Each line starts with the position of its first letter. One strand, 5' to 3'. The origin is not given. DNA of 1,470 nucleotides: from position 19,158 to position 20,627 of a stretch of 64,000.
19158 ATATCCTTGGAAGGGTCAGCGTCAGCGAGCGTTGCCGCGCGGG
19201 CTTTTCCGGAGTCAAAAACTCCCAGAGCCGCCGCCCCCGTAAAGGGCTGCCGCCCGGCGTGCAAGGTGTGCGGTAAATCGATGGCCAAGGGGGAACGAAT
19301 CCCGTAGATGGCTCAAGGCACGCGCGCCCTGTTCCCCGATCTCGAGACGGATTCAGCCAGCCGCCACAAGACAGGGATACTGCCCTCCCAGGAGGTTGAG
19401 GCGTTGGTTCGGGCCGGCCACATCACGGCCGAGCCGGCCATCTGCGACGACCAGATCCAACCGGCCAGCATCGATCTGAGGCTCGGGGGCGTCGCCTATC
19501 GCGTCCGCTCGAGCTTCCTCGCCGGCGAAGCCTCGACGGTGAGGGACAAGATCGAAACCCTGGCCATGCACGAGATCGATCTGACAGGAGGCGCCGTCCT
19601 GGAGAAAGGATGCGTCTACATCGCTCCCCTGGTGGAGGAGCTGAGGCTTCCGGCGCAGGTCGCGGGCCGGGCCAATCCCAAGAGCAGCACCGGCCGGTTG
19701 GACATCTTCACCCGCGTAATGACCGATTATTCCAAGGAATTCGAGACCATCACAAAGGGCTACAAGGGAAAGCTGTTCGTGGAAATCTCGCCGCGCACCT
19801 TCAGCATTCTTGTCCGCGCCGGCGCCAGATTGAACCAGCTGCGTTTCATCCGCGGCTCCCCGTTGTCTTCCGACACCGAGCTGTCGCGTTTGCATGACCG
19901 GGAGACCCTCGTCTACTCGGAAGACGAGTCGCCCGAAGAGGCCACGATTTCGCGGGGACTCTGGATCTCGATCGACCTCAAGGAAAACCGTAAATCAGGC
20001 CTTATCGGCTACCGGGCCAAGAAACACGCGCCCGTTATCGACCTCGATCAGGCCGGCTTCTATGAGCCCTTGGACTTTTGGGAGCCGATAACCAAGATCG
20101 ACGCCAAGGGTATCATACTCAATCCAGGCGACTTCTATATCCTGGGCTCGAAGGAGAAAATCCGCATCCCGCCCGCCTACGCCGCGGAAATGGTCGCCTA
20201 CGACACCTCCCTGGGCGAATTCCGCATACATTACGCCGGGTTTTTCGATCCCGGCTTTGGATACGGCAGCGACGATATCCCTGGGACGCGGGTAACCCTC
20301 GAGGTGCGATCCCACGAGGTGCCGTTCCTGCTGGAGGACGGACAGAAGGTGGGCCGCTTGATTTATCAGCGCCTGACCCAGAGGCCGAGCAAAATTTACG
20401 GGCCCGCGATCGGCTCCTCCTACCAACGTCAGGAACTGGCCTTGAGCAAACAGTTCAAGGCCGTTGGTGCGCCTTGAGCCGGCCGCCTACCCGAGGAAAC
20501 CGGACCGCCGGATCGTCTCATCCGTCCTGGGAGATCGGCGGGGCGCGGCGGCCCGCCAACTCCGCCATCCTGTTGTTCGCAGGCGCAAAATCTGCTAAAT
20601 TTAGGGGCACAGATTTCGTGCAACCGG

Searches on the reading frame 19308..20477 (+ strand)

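Call 62: search_protein_families(library=pfam, proteins=[window:19308-20477:+])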
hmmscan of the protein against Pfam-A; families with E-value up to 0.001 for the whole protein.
window:19308-20477:+ (389 aa): 3 families
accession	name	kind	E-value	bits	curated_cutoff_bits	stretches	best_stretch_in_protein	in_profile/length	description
PF22569.1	DCD_C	-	1.2e-78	263.3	22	1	188-383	1-192/192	2'-deoxycytidine 5'-triphosphate deaminase (DCD), C-terminal domain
PF06559.16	DCD_N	-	1.7e-74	249.6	21.4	1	22-183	2-163/164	2'-deoxycytidine 5'-triphosphate deaminase (DCD) N-terminal domain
PF22769.1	DCD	-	5.4e-74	247.8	27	2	24-182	1-152/153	dCTP deaminase-like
